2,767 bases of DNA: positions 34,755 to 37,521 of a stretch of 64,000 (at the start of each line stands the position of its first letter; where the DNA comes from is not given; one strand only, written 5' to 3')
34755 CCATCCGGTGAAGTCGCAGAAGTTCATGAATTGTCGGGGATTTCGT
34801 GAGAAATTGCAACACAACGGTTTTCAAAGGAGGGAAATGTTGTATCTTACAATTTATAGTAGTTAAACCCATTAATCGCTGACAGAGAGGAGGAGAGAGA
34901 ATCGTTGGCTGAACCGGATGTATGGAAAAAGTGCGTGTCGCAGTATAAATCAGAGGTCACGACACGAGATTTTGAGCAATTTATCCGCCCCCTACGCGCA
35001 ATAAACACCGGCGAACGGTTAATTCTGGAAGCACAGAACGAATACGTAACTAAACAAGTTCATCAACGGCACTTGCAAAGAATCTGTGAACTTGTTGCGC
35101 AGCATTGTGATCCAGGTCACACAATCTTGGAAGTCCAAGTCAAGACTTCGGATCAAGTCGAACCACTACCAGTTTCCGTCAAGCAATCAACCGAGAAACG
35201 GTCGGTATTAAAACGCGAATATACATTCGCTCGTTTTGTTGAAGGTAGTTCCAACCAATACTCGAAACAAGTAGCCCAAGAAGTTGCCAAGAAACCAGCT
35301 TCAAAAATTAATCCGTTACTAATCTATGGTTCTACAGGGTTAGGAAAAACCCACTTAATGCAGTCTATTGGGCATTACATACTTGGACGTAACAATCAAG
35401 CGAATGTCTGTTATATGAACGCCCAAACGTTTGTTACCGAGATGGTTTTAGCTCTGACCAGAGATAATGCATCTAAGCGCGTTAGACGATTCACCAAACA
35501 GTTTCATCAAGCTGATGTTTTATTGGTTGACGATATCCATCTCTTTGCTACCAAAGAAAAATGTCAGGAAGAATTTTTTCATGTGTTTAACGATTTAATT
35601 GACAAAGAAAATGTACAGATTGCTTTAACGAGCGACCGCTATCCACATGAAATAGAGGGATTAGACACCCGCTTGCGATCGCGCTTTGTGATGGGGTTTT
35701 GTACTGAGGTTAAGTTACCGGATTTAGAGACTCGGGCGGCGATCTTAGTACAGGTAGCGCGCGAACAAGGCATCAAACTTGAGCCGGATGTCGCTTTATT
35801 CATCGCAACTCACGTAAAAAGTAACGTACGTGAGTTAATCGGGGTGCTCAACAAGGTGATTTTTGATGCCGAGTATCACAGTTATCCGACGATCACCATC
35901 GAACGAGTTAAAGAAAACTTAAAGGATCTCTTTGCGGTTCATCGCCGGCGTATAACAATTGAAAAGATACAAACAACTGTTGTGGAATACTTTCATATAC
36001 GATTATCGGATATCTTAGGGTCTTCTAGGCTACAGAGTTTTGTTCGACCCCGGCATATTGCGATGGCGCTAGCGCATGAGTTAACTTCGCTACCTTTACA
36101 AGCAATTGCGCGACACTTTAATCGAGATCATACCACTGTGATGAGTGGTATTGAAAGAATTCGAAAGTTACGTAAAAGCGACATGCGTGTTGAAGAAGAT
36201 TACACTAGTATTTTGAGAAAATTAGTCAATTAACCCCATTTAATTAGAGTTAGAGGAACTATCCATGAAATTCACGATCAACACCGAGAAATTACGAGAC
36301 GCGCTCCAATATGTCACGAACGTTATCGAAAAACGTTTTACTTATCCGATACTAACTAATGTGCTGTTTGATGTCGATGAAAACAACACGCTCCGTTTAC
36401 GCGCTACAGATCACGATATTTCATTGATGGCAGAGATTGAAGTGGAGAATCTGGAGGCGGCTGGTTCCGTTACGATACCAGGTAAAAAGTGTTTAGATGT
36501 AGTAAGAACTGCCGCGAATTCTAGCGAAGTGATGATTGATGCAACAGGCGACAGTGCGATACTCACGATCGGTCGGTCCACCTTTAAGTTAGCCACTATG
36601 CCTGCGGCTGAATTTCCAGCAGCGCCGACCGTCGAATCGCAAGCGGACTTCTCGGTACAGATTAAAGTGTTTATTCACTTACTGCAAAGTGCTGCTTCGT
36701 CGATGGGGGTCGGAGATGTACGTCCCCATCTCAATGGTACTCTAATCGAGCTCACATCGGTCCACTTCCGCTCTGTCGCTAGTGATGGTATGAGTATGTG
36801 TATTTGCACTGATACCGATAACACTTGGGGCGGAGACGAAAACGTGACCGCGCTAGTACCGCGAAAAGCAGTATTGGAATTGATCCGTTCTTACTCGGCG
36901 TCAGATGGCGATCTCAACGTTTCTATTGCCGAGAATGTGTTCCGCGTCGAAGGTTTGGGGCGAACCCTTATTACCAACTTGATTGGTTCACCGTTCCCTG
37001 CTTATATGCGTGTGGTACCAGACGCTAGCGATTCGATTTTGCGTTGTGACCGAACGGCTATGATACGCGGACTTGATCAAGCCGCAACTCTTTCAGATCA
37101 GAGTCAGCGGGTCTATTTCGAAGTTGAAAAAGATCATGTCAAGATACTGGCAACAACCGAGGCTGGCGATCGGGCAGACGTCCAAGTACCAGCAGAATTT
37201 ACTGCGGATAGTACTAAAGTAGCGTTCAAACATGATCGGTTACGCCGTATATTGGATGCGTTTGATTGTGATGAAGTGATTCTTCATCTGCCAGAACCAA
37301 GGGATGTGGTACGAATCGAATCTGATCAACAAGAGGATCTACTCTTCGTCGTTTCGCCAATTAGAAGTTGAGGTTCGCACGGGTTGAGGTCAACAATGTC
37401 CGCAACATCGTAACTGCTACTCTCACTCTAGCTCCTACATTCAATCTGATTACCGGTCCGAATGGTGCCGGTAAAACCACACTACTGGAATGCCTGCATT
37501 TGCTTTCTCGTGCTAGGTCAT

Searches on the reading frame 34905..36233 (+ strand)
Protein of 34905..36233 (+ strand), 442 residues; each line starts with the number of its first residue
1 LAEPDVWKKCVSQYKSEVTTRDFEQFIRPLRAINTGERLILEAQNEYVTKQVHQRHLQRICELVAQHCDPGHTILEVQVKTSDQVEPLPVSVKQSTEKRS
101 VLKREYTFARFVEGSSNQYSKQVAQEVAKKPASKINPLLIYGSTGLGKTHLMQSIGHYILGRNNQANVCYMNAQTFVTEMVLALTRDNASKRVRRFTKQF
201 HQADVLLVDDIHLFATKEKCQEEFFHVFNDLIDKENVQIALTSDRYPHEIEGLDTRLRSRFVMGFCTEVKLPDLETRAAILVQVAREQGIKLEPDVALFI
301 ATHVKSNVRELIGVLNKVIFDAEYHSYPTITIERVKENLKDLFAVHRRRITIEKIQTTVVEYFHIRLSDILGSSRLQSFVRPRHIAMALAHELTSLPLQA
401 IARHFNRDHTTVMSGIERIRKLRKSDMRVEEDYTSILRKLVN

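Call 87: search_protein_families(library=pfam, proteins=[window:34905-36233:+], max_evalue=1e-10)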
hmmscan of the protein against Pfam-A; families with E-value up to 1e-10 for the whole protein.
window:34905-36233:+ (442 aa): 2 families
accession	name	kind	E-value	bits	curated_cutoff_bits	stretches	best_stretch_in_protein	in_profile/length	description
PF00308.24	Bac_DnaA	-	2e-56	191.1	23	1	102-267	1-161/162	Bacterial DnaA ATPAse domain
PF08299.17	Bac_DnaA_C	-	1.3e-23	83.3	31.5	1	352-419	1-69/69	Bacterial dnaA protein helix-turn-helix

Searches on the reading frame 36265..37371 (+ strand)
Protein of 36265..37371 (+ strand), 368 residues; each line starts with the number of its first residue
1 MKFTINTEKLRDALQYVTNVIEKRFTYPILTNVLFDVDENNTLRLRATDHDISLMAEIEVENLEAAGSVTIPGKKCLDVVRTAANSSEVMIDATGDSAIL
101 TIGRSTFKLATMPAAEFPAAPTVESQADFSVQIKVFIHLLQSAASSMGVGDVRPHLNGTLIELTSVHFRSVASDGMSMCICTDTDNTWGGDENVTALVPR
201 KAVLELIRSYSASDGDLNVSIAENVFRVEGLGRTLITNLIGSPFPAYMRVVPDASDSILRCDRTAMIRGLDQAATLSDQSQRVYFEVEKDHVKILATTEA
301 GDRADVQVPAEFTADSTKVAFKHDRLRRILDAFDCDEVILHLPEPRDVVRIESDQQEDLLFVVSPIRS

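Call 87: search_protein_families(library=pfam, proteins=[window:36265-37371:+], max_evalue=1e-10)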
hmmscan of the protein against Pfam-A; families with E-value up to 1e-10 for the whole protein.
window:36265-37371:+ (368 aa): 2 families
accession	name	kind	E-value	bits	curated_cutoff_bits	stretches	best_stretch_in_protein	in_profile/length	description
PF00712.24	DNA_pol3_beta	-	5.3e-31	107.7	24.4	1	1-120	1-119/120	DNA polymerase III beta subunit, N-terminal domain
PF02767.21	DNA_pol3_beta_2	-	1.3e-21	77.5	27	1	131-245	2-115/116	DNA polymerase III beta subunit, central domain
